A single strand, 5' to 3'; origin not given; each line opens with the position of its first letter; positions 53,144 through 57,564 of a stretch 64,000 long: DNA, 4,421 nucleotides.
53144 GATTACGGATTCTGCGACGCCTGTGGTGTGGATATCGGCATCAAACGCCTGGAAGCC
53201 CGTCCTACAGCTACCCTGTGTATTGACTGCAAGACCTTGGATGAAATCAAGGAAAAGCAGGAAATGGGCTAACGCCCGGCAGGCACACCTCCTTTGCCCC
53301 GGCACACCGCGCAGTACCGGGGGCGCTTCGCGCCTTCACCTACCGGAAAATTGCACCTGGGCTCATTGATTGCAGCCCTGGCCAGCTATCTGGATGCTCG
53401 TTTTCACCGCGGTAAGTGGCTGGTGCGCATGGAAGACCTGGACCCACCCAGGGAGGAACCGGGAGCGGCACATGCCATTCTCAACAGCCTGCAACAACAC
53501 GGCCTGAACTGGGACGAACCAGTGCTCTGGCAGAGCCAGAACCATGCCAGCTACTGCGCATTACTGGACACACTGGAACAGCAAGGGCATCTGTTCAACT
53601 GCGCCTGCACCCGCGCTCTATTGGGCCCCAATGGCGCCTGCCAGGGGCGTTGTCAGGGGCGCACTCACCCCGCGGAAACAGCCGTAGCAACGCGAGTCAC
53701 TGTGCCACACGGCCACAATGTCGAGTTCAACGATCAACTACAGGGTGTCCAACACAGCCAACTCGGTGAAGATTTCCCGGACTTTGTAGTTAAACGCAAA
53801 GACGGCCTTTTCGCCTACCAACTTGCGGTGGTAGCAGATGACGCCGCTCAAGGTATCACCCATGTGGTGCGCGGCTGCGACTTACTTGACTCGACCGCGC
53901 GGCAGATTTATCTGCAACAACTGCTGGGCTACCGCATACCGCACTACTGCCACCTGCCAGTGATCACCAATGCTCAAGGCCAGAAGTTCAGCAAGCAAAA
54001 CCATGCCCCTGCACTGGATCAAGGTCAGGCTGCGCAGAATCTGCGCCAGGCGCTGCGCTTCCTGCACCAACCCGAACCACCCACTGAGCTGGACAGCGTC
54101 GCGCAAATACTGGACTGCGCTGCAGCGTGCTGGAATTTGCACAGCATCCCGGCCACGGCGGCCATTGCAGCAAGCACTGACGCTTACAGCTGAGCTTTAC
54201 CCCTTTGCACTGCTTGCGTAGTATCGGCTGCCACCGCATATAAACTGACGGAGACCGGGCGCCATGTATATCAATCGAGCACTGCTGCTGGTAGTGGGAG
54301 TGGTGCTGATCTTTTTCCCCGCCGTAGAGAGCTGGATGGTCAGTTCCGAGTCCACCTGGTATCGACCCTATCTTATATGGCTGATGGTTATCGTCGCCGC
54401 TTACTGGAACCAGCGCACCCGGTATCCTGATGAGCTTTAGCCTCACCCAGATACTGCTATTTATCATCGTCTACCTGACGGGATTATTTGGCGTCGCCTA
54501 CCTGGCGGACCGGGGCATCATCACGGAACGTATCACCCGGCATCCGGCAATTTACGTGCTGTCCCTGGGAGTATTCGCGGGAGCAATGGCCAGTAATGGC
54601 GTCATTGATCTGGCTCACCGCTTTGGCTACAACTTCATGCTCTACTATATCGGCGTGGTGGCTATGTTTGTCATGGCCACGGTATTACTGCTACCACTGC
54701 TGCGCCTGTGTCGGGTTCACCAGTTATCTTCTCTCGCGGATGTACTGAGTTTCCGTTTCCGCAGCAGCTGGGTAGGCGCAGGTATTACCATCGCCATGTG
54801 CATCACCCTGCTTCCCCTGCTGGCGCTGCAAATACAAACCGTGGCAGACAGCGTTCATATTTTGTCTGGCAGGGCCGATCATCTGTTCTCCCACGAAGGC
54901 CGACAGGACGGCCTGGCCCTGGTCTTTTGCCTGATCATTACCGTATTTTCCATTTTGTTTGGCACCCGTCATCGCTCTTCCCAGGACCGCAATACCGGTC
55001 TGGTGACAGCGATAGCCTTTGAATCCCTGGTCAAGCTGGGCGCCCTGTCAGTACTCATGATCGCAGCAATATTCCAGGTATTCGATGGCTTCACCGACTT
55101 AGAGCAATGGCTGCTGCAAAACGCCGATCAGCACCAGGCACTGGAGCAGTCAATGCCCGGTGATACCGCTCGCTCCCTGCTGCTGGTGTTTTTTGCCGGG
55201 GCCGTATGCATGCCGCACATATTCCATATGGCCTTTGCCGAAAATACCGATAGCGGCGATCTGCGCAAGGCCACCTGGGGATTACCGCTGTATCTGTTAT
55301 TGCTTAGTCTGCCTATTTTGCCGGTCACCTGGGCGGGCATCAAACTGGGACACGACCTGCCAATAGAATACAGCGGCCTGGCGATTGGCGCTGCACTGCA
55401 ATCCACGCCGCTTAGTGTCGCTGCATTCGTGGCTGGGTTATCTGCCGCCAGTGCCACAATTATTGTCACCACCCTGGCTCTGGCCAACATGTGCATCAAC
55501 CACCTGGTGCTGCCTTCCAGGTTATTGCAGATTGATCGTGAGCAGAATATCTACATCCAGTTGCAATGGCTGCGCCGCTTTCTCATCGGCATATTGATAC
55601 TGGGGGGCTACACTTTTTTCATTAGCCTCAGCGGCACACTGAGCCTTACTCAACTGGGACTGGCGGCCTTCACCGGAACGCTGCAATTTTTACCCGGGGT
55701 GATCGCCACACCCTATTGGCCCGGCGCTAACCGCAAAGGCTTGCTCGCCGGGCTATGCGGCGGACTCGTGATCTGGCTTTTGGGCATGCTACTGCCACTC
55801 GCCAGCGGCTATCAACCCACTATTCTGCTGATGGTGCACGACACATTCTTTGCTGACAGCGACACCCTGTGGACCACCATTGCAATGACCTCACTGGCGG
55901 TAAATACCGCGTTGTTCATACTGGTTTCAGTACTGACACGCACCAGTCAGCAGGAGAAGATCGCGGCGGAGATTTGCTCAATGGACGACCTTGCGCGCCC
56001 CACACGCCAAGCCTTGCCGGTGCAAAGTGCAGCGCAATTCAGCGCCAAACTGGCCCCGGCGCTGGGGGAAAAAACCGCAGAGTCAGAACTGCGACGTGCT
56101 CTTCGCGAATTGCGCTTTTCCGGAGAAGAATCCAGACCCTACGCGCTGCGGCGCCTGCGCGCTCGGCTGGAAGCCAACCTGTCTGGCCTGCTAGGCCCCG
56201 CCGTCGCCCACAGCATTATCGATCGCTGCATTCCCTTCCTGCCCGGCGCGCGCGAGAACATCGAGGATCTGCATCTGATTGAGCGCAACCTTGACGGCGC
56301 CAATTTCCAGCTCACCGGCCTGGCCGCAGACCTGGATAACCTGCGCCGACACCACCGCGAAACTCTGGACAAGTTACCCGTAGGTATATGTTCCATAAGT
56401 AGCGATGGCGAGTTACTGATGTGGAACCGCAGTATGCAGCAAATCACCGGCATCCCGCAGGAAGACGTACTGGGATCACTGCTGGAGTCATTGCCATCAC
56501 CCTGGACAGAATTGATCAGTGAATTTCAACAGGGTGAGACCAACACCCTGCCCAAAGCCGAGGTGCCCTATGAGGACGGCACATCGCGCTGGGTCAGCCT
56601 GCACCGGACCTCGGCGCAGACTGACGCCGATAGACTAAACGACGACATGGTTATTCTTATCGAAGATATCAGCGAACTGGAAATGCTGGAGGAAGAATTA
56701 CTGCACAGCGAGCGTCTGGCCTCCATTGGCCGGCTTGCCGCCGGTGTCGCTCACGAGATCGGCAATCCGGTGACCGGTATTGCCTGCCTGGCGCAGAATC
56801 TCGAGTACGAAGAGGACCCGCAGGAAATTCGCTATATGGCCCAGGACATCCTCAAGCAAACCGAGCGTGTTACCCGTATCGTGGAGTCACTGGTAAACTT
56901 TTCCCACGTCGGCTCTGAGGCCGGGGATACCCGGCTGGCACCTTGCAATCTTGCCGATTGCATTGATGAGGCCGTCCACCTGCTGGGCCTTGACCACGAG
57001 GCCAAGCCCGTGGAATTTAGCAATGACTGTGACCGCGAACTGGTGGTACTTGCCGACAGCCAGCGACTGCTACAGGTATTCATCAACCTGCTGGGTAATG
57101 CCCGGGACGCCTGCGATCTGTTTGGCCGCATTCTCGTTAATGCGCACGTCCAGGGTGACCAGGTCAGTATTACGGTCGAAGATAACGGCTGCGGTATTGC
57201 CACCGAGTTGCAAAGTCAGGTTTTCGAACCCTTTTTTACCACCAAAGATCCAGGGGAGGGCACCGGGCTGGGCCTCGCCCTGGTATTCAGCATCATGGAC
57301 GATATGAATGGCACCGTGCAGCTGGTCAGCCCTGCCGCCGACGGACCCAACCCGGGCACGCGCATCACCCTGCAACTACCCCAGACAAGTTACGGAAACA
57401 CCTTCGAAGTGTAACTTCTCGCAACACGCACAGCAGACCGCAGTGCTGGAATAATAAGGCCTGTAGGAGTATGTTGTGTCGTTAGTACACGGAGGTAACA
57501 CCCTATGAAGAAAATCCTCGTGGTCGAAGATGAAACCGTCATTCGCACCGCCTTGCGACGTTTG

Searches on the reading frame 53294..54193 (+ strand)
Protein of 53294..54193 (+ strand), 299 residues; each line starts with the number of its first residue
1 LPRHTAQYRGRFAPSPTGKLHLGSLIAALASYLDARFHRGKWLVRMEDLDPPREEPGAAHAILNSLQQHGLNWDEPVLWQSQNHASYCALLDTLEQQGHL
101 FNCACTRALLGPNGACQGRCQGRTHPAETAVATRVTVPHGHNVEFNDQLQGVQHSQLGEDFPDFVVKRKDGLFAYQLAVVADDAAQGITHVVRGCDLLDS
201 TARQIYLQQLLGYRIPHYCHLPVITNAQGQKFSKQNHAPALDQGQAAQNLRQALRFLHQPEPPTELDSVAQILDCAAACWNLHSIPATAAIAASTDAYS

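Call 5: search_protein_families(library=pfam, proteins=[window:53294-54193:+])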
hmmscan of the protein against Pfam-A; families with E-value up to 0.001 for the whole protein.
window:53294-54193:+ (299 aa): 1 family
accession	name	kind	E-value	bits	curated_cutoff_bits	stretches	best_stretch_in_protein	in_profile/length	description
PF00749.27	tRNA-synt_1c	-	2e-42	145.6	23.4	2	9-107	3-101/314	tRNA synthetases class I (E and Q), catalytic domain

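Call 38: search_protein_families(library=ncbifam, proteins=[window:53294-54193:+], max_evalue=0.00001)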
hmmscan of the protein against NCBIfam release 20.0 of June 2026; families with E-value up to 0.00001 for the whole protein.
window:53294-54193:+ (299 aa): 10 families
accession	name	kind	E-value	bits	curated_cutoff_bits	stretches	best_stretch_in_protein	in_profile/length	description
NF004314.0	PRK05710.1-3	equivalog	1.9e-110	368.9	256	1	5-292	4-294/297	tRNA glutamyl-Q(34) synthetase GluQRS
TIGR03838.1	queuosine_YadB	equivalog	2.5e-105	351.8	276.7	1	8-265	1-264/272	tRNA glutamyl-Q(34) synthetase GluQRS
NF004312.0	PRK05710.1-1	equivalog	5.8e-100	334.6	453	1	4-295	10-301/306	tRNA glutamyl-Q(34) synthetase GluQRS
NF004313.0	PRK05710.1-2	equivalog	8e-97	324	380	1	6-281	3-291/299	tRNA glutamyl-Q(34) synthetase GluQRS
NF004315.1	PRK05710.1-4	equivalog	1.9e-64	217.7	250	1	10-247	1-263/274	tRNA glutamyl-Q(34) synthetase GluQRS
TIGR00464.1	gltX_bact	equivalog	2.6e-58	198.1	289.95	1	9-254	3-264/470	glutamate--tRNA ligase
NF003169.0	PRK04156.1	equivalog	2.7e-23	82.5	516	2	9-129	103-224/567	glutamate--tRNA ligase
TIGR00463.1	gltX_arch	equivalog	6.6e-22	77.7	401.75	2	11-107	97-192/560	glutamate--tRNA ligase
NF011291.0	PRK14703.1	equivalog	1.2e-09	37.1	681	1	9-99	33-123/769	glutamine--tRNA ligase/YqeY domain fusion protein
TIGR00440.1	glnS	equivalog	3.2e-06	26.3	425.8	1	9-107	2-100/524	glutamine--tRNA ligase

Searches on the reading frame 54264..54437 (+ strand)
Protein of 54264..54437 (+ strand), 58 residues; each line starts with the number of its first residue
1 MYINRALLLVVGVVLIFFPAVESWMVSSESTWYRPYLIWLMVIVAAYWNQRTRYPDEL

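Call 51: search_solved_structures(query=window:54264-54437:+, max_evalue=10, show_alignments=1)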
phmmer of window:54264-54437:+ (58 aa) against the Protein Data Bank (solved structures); distinct sequences matched with E-value up to 10: 1.
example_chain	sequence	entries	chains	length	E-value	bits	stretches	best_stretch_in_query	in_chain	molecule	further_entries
10ed_X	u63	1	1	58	2e-11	46.8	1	1-58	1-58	MFS transporter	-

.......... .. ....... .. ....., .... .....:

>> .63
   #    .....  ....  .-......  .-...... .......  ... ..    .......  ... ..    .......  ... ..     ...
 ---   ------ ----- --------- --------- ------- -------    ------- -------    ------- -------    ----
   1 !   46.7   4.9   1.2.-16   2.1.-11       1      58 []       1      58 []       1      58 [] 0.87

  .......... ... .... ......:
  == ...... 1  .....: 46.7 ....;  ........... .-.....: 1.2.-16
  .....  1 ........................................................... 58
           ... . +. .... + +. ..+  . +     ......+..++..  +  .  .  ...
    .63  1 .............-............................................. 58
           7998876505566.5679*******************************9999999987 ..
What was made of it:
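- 54264..54440 (+): cbrX, a 58-aa membrane peptide ORF that overlaps the cbrA start by 11 nt. It matches chain X of PDB 10ED (the CbrX-CbrA structure) end to end, E 2e-11 (call 51).
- On CbrAB two-component system: The 58-aa ORF matches 10ED_X, E 2e-11 (call 51).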

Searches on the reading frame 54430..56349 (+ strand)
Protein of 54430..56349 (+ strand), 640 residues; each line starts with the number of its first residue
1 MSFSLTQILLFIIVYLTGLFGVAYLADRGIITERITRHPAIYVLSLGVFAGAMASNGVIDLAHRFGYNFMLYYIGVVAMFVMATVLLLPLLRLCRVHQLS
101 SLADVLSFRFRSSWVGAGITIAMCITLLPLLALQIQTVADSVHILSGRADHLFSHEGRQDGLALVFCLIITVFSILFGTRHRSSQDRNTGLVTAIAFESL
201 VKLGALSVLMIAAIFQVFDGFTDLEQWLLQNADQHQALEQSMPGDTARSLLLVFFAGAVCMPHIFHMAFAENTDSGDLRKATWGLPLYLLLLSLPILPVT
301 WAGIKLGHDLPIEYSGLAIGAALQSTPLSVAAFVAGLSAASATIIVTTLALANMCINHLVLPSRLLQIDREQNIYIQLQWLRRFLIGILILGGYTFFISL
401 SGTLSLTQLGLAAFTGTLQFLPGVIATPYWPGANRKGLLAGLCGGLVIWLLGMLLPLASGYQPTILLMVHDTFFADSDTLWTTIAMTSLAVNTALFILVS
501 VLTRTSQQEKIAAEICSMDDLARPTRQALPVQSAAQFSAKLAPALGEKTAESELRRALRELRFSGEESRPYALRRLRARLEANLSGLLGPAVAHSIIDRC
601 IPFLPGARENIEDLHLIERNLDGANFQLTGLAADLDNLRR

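Call 40: search_protein_families(library=pfam, proteins=[window:54430-56349:+], max_evalue=10)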
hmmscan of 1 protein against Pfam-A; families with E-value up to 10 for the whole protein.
window:54430-56349:+ (640 aa): 1 family
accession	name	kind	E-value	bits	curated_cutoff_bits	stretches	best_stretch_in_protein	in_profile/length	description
PF08285.16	DPM3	-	7.2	7.3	25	1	7-59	10-61/90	Dolichol-phosphate mannosyltransferase subunit 3 (DPM3)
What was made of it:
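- On CbrAB two-component system: Pfam's SSF model itself did not hit (call 40).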

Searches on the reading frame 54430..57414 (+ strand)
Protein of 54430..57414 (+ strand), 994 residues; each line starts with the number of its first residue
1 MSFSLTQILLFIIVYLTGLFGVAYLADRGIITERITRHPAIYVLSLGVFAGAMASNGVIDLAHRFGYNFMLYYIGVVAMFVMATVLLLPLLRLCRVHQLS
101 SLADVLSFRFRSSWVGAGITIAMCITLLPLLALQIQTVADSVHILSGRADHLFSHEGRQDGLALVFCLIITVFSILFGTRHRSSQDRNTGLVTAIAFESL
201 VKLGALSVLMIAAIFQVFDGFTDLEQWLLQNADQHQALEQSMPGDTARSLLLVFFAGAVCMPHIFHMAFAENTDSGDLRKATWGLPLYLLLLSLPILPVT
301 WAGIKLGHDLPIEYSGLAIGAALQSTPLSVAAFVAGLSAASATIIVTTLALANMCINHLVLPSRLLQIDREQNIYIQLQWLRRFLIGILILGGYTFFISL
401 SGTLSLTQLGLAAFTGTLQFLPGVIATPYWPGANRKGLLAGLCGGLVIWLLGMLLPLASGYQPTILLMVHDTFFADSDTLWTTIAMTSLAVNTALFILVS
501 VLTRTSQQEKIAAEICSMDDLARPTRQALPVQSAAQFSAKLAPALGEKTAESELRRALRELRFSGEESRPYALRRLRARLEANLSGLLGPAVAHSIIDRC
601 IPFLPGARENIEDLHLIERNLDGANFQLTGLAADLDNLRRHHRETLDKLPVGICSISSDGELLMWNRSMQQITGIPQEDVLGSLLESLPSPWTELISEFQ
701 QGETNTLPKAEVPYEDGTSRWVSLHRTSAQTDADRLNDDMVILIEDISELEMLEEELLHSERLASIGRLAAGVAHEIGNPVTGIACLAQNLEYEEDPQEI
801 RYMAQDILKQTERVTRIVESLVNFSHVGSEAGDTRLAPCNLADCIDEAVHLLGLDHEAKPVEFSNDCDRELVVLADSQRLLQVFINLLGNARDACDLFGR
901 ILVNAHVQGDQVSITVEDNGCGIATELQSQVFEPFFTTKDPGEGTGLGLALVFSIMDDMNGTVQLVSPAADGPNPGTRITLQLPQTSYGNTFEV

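Call 5: search_protein_families(library=pfam, proteins=[window:54430-57414:+])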
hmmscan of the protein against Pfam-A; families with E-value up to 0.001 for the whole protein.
window:54430-57414:+ (994 aa): 5 families
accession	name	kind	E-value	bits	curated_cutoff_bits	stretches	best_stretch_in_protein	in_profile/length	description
PF02518.31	HATPase_c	-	9.3e-24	84.4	26.4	1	876-986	2-110/111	Histidine kinase-, DNA gyrase B-, and HSP90-like ATPase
PF00512.31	HisKA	-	1.3e-10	41.6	26.9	1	767-828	3-64/66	His Kinase A (phospho-acceptor) domain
PF00989.32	PAS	-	2.4e-08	34.4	22.6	1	643-727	4-94/113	PAS fold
PF08448.16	PAS_4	-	0.00027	21.6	23.1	1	646-727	1-86/110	PAS fold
PF13188.13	PAS_8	-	0.00041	20.6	21.8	0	643-698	4-60/65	PAS domain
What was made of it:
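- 54430..57414 (+): cbrA, a 994-aa sensor kinase with an SLC5-STAC transporter-like N-terminus followed by PAS, HisKA and HATPase domains. Pfam finds PAS, HisKA and HATPase_c at residues 643-986 (call 5).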

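Call 38: search_protein_families(library=ncbifam, proteins=[window:54430-57414:+], max_evalue=0.00001)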
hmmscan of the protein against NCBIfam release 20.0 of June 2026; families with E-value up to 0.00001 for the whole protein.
window:54430-57414:+ (994 aa): 79 families (the best 25 are shown)
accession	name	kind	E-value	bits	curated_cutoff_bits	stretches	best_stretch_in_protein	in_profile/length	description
NF008468.0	PRK11360.1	equivalog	1.7e-62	211.7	646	1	630-988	258-611/616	two-component system sensor histidine kinase AtoS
NF007688.0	PRK10364.1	equivalog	1.9e-45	155.5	479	1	752-986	226-452/460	two-component system sensor histidine kinase ZraS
NF046044.1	PnpS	equivalog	6.4e-41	140.6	400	1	615-984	30-390/390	two-component system histidine kinase PnpS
NF010411.0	PRK13837.1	equivalog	1.4e-37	129.1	647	1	747-987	431-677/828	two-component system VirA-like sensor kinase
NF052574.1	HisKinEspCMyxo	equivalog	1.1e-33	116.5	1200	1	651-985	297-637/785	serine histidine kinase EspC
NF047497.1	HK_LIC_12097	equivalog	1e-32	113.3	500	1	739-967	123-353/367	LIC_12097 family sensor histidine kinase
NF052573.1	HisKinEspAMyxo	equivalog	2.5e-32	111.8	1400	1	647-971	261-601/755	serine histidine kinase EspA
NF038348.1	T2SS_HK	subfamily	8.3e-31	107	450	2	796-973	393-565/574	histidine kinase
NF046020.1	HisKinCckABruc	equivalog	5.7e-30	103.9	1000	1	706-972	419-698/868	cell cycle histidine kinase CckA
NF008312.0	PRK11100.1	equivalog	8.2e-30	104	356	1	766-971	256-464/477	two-component system sensor histidine kinase CreC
NF046026.1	HisKinCckACaul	equivalog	9.4e-29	100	1000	1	736-972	272-523/678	cell cycle histidine kinase CckA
TIGR02966.1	phoR_proteo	equivalog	2.5e-27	95.8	334.2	1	639-972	5-326/333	phosphate regulon sensor histidine kinase PhoR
NF040750.1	tetrathio_HK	equivalog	2.5e-27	95.6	750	1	748-981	320-554/555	tetrathionate respiration histidine kinase TtrS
NF047794.1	HisKinPtgB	equivalog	2.7e-27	95.3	1000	1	748-967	424-641/656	two-component system sensor histidine kinase PgtB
TIGR02956.1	TMAO_torS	equivalog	2.8e-27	95.2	676.5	1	771-974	469-675/967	TMAO reductase system sensor histidine kinase/response regulator TorS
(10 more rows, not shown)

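Call 49: search_solved_structures(query=window:54430-57411:+, max_evalue=0.00001)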
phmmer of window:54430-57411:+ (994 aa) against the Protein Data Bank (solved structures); distinct sequences matched with E-value up to 0.00001: 48.
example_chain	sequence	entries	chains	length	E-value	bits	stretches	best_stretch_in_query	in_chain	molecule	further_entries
10ed_A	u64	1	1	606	3.2e-169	568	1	1-608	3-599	histidine kinase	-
3a0r_A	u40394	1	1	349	6.8e-38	133.4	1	636-961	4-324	Sensor protein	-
9jfj_A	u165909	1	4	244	3.5e-31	111.1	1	750-984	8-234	Sensor histidine kinase ZraS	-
9p6i_A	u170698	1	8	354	3.6e-23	84.6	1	738-973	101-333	histidine kinase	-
4gcz_A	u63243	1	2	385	1.7e-21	79.1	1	625-972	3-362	Blue-light photoreceptor, Sensor protein fixL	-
8a3u_A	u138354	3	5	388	2.1e-19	72.2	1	714-972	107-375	Putative Sensory box protein,Sensor protein FixL | Putative Sensory box protein,Putative Sensory box protein,Sensor protein FixL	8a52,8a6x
8a7f_A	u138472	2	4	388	2.2e-19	72.1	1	714-972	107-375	Putative Sensory box protein,Sensor protein FixL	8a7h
8u4x_A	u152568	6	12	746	5.2e-19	70.9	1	764-963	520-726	histidine kinase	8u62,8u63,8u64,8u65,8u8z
3d36_A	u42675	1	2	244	9.3e-19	70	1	758-987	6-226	Sporulation kinase B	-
7z8n_A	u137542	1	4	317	1.7e-17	65.8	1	733-984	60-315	Histidine kinase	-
5idj_A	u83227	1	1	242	2.1e-17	65.6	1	759-978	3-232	Histidine kinase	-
8vc9_A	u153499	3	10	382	2.9e-17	65.1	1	742-967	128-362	Leptospira virulence regulator B (LvrB) | histidine kinase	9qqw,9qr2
6qrj_A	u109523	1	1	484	3.4e-16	61.5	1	771-965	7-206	Hybrid kinase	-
5uht_A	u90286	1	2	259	4.9e-14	54.4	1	745-972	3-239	Sensor histidine kinase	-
3dge_A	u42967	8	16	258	6.9e-14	53.9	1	756-972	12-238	Sensor protein | Histidine kinase | Sensor histidine kinase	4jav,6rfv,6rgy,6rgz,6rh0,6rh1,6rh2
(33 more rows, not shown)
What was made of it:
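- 54430..57414 (+): Residues 1-608 match PDB 10ED_A (Pseudomonas CbrA SLC5-STAC), 568 bits, E 3e-169 (call 49).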
